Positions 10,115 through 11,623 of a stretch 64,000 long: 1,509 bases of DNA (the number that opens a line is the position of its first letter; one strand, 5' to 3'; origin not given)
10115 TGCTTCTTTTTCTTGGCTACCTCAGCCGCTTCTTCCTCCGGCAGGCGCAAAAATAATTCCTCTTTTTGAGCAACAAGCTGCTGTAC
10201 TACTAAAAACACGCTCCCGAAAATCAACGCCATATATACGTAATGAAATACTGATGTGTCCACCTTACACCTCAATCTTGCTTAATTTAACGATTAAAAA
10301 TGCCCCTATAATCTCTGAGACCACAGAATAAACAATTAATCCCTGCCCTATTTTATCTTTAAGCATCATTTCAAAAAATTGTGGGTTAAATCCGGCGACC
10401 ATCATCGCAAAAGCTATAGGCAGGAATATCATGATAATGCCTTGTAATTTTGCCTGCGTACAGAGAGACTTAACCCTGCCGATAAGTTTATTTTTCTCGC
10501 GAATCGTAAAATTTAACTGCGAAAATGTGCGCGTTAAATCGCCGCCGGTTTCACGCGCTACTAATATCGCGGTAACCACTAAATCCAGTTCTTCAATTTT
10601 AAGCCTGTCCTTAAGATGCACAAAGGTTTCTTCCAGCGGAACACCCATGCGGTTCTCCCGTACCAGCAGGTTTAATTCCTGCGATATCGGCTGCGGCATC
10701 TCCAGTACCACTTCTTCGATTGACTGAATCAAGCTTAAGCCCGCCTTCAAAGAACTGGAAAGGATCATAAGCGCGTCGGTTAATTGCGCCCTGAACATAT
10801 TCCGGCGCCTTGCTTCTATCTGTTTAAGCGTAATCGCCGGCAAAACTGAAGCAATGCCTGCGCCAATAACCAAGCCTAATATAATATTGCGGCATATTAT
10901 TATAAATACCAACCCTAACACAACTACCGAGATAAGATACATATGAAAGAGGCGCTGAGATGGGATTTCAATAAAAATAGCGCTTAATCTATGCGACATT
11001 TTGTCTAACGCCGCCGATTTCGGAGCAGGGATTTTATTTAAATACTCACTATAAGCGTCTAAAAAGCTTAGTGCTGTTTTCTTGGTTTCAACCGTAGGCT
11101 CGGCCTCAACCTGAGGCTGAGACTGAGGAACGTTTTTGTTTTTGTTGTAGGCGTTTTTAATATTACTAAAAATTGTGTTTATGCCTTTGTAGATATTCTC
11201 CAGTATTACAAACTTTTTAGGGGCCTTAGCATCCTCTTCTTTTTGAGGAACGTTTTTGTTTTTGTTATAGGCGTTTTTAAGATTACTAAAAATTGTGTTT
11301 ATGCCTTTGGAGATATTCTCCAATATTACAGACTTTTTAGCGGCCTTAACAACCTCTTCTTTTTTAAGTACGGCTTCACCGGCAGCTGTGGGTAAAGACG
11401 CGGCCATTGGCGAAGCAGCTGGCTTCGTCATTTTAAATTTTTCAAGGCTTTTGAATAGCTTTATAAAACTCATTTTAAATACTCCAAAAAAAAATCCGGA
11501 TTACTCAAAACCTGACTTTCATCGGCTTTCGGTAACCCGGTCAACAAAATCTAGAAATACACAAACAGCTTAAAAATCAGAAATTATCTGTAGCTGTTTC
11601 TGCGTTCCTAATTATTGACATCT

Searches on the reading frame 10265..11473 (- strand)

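Call 41: search_protein_families(library=pfam, proteins=[window:10265-11473:-], max_evalue=1e-8)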
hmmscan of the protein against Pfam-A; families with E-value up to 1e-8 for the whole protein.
window:10265-11473:- (402 aa): 1 family
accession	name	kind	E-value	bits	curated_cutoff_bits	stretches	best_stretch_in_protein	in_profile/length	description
PF00482.28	T2SSF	-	3.3e-13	50.1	25.2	1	235-359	2-123/125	Type II secretion system (T2SS), protein F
